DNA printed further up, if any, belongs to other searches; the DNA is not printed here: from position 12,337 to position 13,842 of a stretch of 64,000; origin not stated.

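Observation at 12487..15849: Kdd-like dehydrogenase + PreA-like flavin/FeS reductase + Zn-ribbon ThrC-like PLP enzyme: tightly coupled trio of unclear pathway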

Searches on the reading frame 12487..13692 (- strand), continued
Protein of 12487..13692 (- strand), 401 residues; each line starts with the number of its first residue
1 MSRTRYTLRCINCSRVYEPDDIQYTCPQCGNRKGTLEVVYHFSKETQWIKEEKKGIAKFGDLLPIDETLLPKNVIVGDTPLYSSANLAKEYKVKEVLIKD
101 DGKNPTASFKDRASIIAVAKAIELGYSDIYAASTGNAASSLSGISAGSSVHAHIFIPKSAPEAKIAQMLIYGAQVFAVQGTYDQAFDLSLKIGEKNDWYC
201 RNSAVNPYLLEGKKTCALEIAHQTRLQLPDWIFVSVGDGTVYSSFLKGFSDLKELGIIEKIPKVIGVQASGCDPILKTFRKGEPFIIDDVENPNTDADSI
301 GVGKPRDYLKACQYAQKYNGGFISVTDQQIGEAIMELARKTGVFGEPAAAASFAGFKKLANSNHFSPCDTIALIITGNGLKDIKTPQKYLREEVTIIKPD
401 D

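Call 35: search_protein_families(library=ncbifam, proteins=[L006:2040-3236:+, L006:3250-4239:+, L006:4236-5600:+, L006:5602-6900:+, L006:13195-15534:+, L006:11063-11896:+, L006:973-1926:+], max_evalue=1e-10)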
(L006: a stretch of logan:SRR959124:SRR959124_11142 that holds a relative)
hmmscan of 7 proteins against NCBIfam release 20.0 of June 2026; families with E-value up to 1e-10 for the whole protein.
L006:2040-3236:+ (398 aa): 42 families (the best 25 are shown)
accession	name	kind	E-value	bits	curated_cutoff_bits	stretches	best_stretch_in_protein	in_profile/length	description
NF009555.0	PRK13004.1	equivalog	2.1e-185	616.3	321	1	3-397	4-398/399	YgeY family selenium metabolism-linked hydrolase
TIGR03526.1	selenium_YgeY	hypoth_equivalog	2.1e-180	599.8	321.5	1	4-392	3-391/395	YgeY family selenium metabolism-linked hydrolase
TIGR01910.1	DapE-ArgE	subfamily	1.8e-65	221.6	217.6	1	19-384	3-371/373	ArgE/DapE family deacylase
NF006399.0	PRK08651.1-2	equivalog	1.1e-49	169.5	381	1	14-385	4-395/405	succinyl-diaminopimelate desuccinylase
NF006400.0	PRK08651.1-3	equivalog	2.6e-48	164.8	374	1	59-396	74-408/410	succinyl-diaminopimelate desuccinylase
NF006365.0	PRK08588.1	subfamily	4.8e-45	154.5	289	1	14-292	7-290/383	succinyl-diaminopimelate desuccinylase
NF009557.0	PRK13009.1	equivalog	2.7e-39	135.4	284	1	16-389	5-369/377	succinyl-diaminopimelate desuccinylase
NF005373.0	PRK06915.1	equivalog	4.9e-39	134.5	428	1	64-389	90-412/422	peptidase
TIGR01892.1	AcOrn-deacetyl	equivalog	1.1e-37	130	297.7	1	20-387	3-361/365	acetylornithine deacetylase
NF005306.0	PRK06837.1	subfamily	6.7e-37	127.3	376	1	69-388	98-415/427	ArgE/DapE family deacylase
NF005710.0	PRK07522.1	subfamily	9.4e-37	127.1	412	1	12-390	6-384/391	acetylornithine deacetylase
NF010589.0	PRK13983.1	equivalog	1.6e-36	126.1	333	1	2-392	2-407/409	M20 family metallo-hydrolase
TIGR01246.1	dapE_proteo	equivalog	1.4e-35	123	361.8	1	17-389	2-365/370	succinyl-diaminopimelate desuccinylase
NF006398.0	PRK08651.1-1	equivalog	2.1e-35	122.4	439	1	6-395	4-400/403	succinyl-diaminopimelate desuccinylase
NF003367.0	PRK04443.1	equivalog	4e-34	118.5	363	1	11-386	4-337/349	[LysW]-lysine hydrolase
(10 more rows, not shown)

L006:3250-4239:+ (329 aa): 16 families
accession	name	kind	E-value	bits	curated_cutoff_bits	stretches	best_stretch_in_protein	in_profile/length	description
NF001986.0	PRK00779.1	subfamily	1.3e-75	254.4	306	1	5-325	3-304/307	ornithine carbamoyltransferase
TIGR00658.1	orni_carb_tr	equivalog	9.4e-73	245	280.85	1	8-325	1-303/304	ornithine carbamoyltransferase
NF003384.0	PRK04523.1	equivalog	5.3e-69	232.8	288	1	8-323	4-331/336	N-acetylornithine carbamoyltransferase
TIGR04384.1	putr_carbamoyl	exception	1.3e-68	231.6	500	1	9-323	1-305/330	putrescine carbamoyltransferase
NF005538.0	PRK07200.1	equivalog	5.1e-66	223.3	453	1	5-290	19-335/396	knotted carbamoyltransferase YgeW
TIGR03316.1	ygeW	equivalog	1.7e-62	211.6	500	1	8-291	19-333/391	knotted carbamoyltransferase YgeW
NF003286.0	PRK04284.1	subfamily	3.7e-51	174.2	515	1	4-326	3-331/332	ornithine carbamoyltransferase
NF011380.0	PRK14805.1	equivalog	7.6e-48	163.1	421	1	8-323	2-298/302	ornithine carbamoyltransferase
NF002470.0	PRK01713.1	equivalog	3.5e-39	135.2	545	1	2-288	2-277/334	ornithine carbamoyltransferase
NF002032.1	PRK00856.1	equivalog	7.2e-38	130.4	263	1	8-324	1-296/297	aspartate carbamoyltransferase catalytic subunit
TIGR00670.1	asp_carb_tr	equivalog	1.5e-35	122.8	236.95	1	8-325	1-303/304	aspartate carbamoyltransferase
NF009213.0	PRK12562.1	subfamily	3.6e-32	112.1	559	1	4-326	3-333/334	ornithine carbamoyltransferase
NF011379.0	PRK14804.1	equivalog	1e-27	97.1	373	1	7-321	6-305/311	ornithine carbamoyltransferase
NF006046.0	PRK08192.1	equivalog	3.1e-21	76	512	1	5-326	4-318/339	aspartate carbamoyltransferase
NF010387.0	PRK13814.1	equivalog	1.3e-16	60.4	660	0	48-155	47-153/310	aspartate carbamoyltransferase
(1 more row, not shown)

L006:4236-5600:+ (454 aa): 30 families (the best 25 are shown)
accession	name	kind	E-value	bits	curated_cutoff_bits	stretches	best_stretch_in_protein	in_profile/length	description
TIGR02033.1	D-hydantoinase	equivalog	7.1e-81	272.4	393.25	1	7-447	3-454/454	dihydropyrimidinase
NF009941.0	PRK13404.1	subfamily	6.6e-63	213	647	1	1-448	2-462/478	dihydropyrimidinase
NF004839.0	PRK06189.1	equivalog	8.6e-63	212.5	631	1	1-448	1-448/451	allantoinase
NF058539.1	ergo_uti2_ErtD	equivalog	6.9e-61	206.5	650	1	9-447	7-447/449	hydantoin-5-propionate amidohydrolase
TIGR00857.1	pyrC_multi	subfamily_domain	1.8e-60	205.1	279.05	1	22-430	7-409/412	dihydroorotase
TIGR03178.1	allantoinase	equivalog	4.9e-59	200.3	357.85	1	21-446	18-440/441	allantoinase AllB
NF002668.0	PRK02382.1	equivalog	9e-56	189.4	452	1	21-448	14-429/436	dihydroorotase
NF058538.1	ergo_util_ErtD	equivalog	8.7e-54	183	600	1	20-446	18-445/446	hydantoin-5-propionate amidohydrolase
NF006559.0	PRK09060.1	equivalog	4.4e-52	176.9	482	1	2-438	4-430/444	dihydroorotase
NF005751.0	PRK07575.1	equivalog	8.9e-52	176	529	1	17-435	18-425/440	dihydroorotase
NF006688.0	PRK09236.1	equivalog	1.2e-44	152.8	535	1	11-437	10-433/444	dihydroorotase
NF003271.0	PRK04250.1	equivalog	1.4e-44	152.4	405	1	16-443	14-400/407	dihydroorotase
NF006837.0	PRK09357.1-2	equivalog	1.6e-42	145.6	575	1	7-434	5-426/428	dihydroorotase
NF006841.0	PRK09357.2-2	equivalog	1.3e-41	142.7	640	1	22-432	20-419/421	dihydroorotase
NF006839.0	PRK09357.1-4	equivalog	1.8e-36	125.6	576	1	23-431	22-421/422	dihydroorotase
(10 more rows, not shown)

L006:5602-6900:+ (432 aa): 23 families
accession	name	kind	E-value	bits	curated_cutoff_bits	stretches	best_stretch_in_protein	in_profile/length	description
NF005540.0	PRK07203.1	equivalog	4.4e-136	454.1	444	1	1-432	2-442/444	putative aminohydrolase SsnA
TIGR03314.1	Se_ssnA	subfamily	1.3e-124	416.5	455.5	1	2-432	2-441/441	putative selenium metabolism protein SsnA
NF004701.0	PRK06038.1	equivalog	4.6e-48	164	609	1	1-430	6-428/432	N-ethylammeline chlorohydrolase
NF005557.0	PRK07228.1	equivalog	7.6e-47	160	522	1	10-431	14-440/445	5'-deoxyadenosine deaminase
NF006252.0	PRK08393.1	equivalog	7.8e-43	147.1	617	1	1-427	3-422/424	N-ethylammeline chlorohydrolase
NF004995.0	PRK06380.1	subfamily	6.3e-42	144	567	1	2-417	4-412/418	metal-dependent hydrolase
NF006055.0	PRK08203.1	equivalog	1.4e-40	139.3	532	2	194-430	217-452/455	8-oxoguanine deaminase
NF006549.0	PRK09045.1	equivalog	2.9e-37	128.4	540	1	39-425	54-436/444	TRZ/ATZ family hydrolase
NF012037.0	PRK15493.1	equivalog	5.4e-35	121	779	1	11-425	16-430/435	bifunctional S-methyl-5'-thioadenosine deaminase/S-adenosylhomocysteine deaminase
NF005211.0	PRK06687.1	equivalog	1.9e-31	109.3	703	1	17-413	21-418/419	TRZ/ATZ family protein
NF009059.0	PRK12393.1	equivalog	3.9e-26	91.8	543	1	188-429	215-456/460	amidohydrolase family protein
TIGR02022.1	hutF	equivalog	2.7e-25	89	413.05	1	26-414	28-441/455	formimidoylglutamate deiminase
NF006056.0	PRK08204.1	subfamily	3.9e-25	88.5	391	1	15-429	22-441/449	hypothetical protein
NF006681.0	PRK09229.1-2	equivalog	1e-24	87.1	362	1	11-416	15-437/451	formimidoylglutamate deiminase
TIGR02967.1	guan_deamin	equivalog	1.8e-19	70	375.4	1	34-369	27-363/401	guanine deaminase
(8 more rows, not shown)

L006:13195-15534:+ (779 aa): 13 families
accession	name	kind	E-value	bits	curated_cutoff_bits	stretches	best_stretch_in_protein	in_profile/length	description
NF043082.1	XdhA_XDHase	equivalog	2.3e-215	717.1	780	1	17-776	2-754/758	xanthine dehydrogenase subunit XdhA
NF007426.0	PRK09970.1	equivalog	6.2e-209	695.8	916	1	14-774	4-755/761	xanthine dehydrogenase molybdenum-binding subunit XdhA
TIGR03313.1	Se_sel_red_Mo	hypoth_equivalog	4.8e-188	626.9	1101.9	2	171-773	350-948/951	molybdopterin-dependent oxidoreductase Mo/Fe-S-binding subunit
TIGR03194.1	4hydrxCoA_A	equivalog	1.2e-167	559.6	994.55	1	21-770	2-742/746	4-hydroxybenzoyl-CoA reductase subunit alpha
NF041018.1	glyceraldDH_alpha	equivalog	1.4e-136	456.8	790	1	16-770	3-740/741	glyceraldehyde dehydrogenase subunit alpha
TIGR03196.1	pucD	equivalog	1.9e-126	423.4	783.65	1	16-770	3-754/763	xanthine dehydrogenase subunit D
NF040766.1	CODH_aero_grp5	exception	2.8e-111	373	950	2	14-633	3-621/785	aerobic carbon-monoxide dehydrogenase large subunit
NF045668.1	pterin_aldehy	equivalog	2.4e-108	363.5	1100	1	14-769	173-899/905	molybdopterin-dependent aldehyde oxidoreductase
NF041671.1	peri_hyde_PaoC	equivalog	4.5e-97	326.2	1180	1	10-770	12-727/735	aldehyde oxidoreductase molybdenum-binding subunit PaoC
TIGR03311.1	Se_dep_XDH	equivalog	2.9e-96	323.4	830.45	1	15-757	161-833/848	selenium-dependent xanthine dehydrogenase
TIGR02965.1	xanthine_xdhB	equivalog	1.4e-92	311.1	849.5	1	22-716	7-687/758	xanthine dehydrogenase molybdopterin binding subunit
TIGR02416.1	CO_dehy_Mo_lg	equivalog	2.7e-88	297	991.15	1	27-756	4-750/770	aerobic carbon-monoxide dehydrogenase large subunit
TIGR02969.1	mam_aldehyde_ox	subfamily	7.2e-58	196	1912.3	1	16-741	576-1265/1330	aldehyde oxidase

L006:11063-11896:+ (277 aa): 6 families
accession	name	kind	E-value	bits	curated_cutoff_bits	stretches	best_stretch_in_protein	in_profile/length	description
NF043083.1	XdhB_XDHase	equivalog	6.2e-55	186.4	310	1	13-271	15-282/289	xanthine dehydrogenase subunit XdhB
NF041019.1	glyceraldDH_beta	equivalog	1.7e-49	168.5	350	1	3-270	6-278/280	glyceraldehyde dehydrogenase subunit beta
NF007427.0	PRK09971.1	equivalog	9.6e-49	166.1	287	1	19-270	22-281/292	xanthine dehydrogenase FAD-binding subunit XdhB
TIGR02963.1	xanthine_xdhA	equivalog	6.1e-41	140.5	467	1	5-269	195-465/468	xanthine dehydrogenase small subunit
TIGR03195.1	4hydrxCoA_B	equivalog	5e-27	94.9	404.55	1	2-112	4-115/321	4-hydroxybenzoyl-CoA reductase subunit beta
TIGR03199.1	pucC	equivalog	1.6e-24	86.6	306.05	1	25-264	19-261/264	xanthine dehydrogenase subunit C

L006:973-1926:+ (317 aa): 4 families
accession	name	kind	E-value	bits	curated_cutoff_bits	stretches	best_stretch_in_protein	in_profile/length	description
TIGR00048.1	rRNA_mod_RlmN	equivalog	8.5e-14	51.3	290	1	29-239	94-299/355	dual-specificity RNA methyltransferase RlmN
NF011034.0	PRK14464.1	equivalog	1.8e-11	43.4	422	1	41-198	95-239/348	RNA methyltransferase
NF000424.4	CfrAB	exception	3.6e-11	43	530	1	40-211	95-255/338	Cfr family 23S rRNA (adenine(2503)-C(8))-methyltransferase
TIGR04432.1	rSAM_Cfr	equivalog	3.8e-11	42.9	550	1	41-208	98-254/341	Cfr family 23S rRNA (adenine(2503)-C(8))-methyltransferase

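Call 36: search_protein_representatives(protein=window:12487-13692:-)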
Query: 401 residues. Proteins with E-value up to 0.001 (for the whole library): 10572; up to 1e-10: 4588; up to 1e-30: 1116. The best 150 are listed.
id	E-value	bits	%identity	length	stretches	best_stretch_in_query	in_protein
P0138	2.9e-142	490.8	57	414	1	5-391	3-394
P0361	8.4e-104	364.2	48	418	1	8-394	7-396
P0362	1.1e-94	334.2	45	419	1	8-394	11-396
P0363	7.7e-93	328.1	44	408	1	8-392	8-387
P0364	6.1e-92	325.1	44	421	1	7-400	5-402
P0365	6.4e-90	318.5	43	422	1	5-386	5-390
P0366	2.1e-89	316.8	43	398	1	6-389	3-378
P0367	2.5e-88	313.2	44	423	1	7-384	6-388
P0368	7.8e-88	311.6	43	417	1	7-396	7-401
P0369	5.4e-87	308.8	41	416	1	5-400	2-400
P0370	8.8e-87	308.1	43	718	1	8-389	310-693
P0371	2.8e-86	306.5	41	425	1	7-400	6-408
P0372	5.6e-86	305.5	44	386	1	8-387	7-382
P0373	7.4e-86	305.1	42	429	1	7-392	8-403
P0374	1.9e-85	303.8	51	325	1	93-386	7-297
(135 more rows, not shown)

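Call 45: find_related_loci(query=A1, collection=genome_contigs, flank=10000)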
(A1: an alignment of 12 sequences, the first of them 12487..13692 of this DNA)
Query A1 (401 aa) in genome_contigs; peptide patterns used: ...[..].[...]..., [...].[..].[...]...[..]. (x = any residue, [..] = any of these).
600 stretches matched a pattern (row limit reached: there are more); 584 encode a relative of the query (tblastn E <= 1e-3); the best 80 are kept; 80 distinct loci.
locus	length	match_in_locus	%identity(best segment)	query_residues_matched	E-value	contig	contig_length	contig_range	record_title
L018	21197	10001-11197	70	1-399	0e+0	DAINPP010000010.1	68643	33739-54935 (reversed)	MAG TPA_asm: Thermotogota bacterium isolate CTOTU18411 NODE_232_length_68643_cov_8.358838, whole genome shotgun sequence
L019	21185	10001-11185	48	8-400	3e-116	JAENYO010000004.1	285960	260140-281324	MAG: Acetomicrobium hydrogeniformans isolate B5_bin.13 B5_bin13_NODE_15_length_285960_cov_27.051912, whole genome shotgu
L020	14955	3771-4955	48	8-396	1e-110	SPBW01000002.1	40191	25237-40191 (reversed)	MAG: Candidatus Atribacteria bacterium isolate das_tool.concoct.142 k141_2161666, whole genome shotgun sequence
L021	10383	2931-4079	45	8-388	8e-108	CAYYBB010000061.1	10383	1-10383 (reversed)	MAG TPA_asm: uncultured Actinomycetota bacterium isolate SRP093185_co1_77 genome assembly, contig: NODE_4690_length_1038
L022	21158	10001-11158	45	8-388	4e-103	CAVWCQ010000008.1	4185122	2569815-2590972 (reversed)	MAG: uncultured Chloroflexia bacterium isolate MFD03899.bin.2.186 genome assembly, contig: contig_6098, whole genome sho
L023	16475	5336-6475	48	8-385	1e-101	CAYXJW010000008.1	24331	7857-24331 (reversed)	MAG TPA_asm: uncultured Caldisericales bacterium isolate binchicken_co219_22 genome assembly, contig: k141_205926, whole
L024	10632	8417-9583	43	8-396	2e-99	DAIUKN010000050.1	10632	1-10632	MAG TPA_asm: Bacteroidota bacterium isolate CTOTU26107 NODE_3606_length_10632_cov_4.240238, whole genome shotgun sequenc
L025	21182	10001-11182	44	8-400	2e-98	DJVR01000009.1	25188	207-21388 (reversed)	MAG TPA_asm: Candidatus Atribacteria bacterium UBA6251 UBA6251_contig_34660, whole genome shotgun sequence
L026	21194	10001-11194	45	5-400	2e-98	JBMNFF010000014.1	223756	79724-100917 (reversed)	MAG: Bacillota bacterium isolate SBF912LR0HQ0014 contig_29690, whole genome shotgun sequence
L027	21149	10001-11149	45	8-388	5e-98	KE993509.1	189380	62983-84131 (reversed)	Clostridiales bacterium oral taxon 876 str. F0540 genomic scaffold Scaffold93, whole genome shotgun sequence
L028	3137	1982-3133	45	8-392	8e-100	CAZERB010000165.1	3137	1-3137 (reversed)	MAG TPA_asm: uncultured Anaerolineales bacterium isolate binchicken_co395_1 genome assembly, contig: NODE_24703_length_3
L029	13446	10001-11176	42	8-396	4e-94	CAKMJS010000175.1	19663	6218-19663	uncultured Desulfosporosinus sp. isolate OKU5 genome assembly, contig: MEGAHIT_co_assembly_000000017866, whole genome sh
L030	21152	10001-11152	43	7-385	1e-93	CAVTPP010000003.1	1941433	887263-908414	MAG: uncultured Chloroflexia bacterium isolate MFD03804.bin.2.153 genome assembly, contig: contig_31412, whole genome sh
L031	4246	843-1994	44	8-388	1e-92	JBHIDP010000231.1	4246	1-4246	MAG: Anaerolineae bacterium isolate b3.sp3_bin.44 NODE_10041_length_4246_cov_16.493438, whole genome shotgun sequence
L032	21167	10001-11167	42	10-400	5e-92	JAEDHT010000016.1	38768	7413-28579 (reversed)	MAG: Clostridiaceae bacterium isolate MAG143 NODE_589_length_38768_cov_16.006509, whole genome shotgun sequence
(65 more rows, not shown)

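Call 60: find_related_loci(query=L006:2040-3236:+, collection=metagenome_contigs, flank=10000)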
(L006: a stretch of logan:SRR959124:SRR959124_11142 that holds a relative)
Query L006:2040-3236:+ (398 aa) in metagenome_contigs; peptide patterns used: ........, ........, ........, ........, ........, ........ (x = any residue, [..] = any of these).
600 stretches matched a pattern (row limit reached: there are more); 514 encode a relative of the query (tblastn E <= 1e-3); the best 80 are kept; 80 distinct loci.
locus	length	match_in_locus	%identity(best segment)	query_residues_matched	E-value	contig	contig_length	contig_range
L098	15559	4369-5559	87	1-397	0e+0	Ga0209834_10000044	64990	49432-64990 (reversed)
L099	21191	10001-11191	87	1-397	0e+0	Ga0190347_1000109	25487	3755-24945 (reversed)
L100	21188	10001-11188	78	1-396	0e+0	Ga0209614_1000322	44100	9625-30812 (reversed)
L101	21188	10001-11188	78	1-396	0e+0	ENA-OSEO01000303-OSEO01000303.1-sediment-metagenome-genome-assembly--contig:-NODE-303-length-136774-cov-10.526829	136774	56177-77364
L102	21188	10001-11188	77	1-396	0e+0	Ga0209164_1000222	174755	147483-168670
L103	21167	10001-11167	68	4-394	0e+0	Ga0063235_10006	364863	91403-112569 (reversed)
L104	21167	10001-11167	67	4-391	0e+0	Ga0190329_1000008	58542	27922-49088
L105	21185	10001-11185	66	2-396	0e+0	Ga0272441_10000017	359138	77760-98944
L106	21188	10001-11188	77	1-396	0e+0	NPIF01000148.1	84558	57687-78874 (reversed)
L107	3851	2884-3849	76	1-322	3e-177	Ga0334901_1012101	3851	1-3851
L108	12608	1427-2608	63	1-393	3e-168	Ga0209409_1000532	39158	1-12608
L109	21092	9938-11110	60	1-391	5e-168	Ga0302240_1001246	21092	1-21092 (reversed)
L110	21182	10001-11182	62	4-396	9e-167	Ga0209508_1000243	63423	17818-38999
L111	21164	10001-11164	61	1-382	4e-164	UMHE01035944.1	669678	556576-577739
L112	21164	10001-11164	61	1-382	4e-164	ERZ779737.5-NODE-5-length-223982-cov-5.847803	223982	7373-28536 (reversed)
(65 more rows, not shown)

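Call 77: predict_structure(alignment_id=A1)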
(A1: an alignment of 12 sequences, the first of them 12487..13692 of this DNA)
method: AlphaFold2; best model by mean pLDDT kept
length: 401 residues; sequences in the alignment: 12
mean_pLDDT: 90.7   pTM: 0.91
mean pLDDT of the five models: 90.7, 90.2, 88.8, 87.0, 86.9
residues with pLDDT >= 90: 263; 70-90: 130; 50-70: 6; < 50: 2
segments of 3 or more residues with pLDDT < 50: none
pLDDT, mean of each block of 10 residues (from residue 1): 75 93 88 90 86 94 91 91 96 97 89 95 93 82 91 90 86 92 83 87 87 97 97 94 96 95 97 96 92 85 89 96 96 92 88 97 96 84 79 86 76
secondary structure, 60 per line:
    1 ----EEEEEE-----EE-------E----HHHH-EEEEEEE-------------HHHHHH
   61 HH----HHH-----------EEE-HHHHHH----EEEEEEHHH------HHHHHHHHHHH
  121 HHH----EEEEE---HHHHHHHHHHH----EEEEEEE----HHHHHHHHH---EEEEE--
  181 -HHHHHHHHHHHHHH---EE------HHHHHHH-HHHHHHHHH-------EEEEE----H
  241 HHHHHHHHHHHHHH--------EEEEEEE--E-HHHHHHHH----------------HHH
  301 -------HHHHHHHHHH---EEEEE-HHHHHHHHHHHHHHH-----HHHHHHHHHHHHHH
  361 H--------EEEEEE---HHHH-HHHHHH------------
elements in order: E5-10 H30-33 E35-41 H55-62 E81-83 H85-90 E95-100 H110-123 E128-132 H136-146 E151-157 H162-170 E174-178 H182-195 H207-213 H215-223 E231-235 H240-254 E263-269 H274-281 H308-317 E321-325 H327-341 H347-361 E370-375 H379-382 H384-389
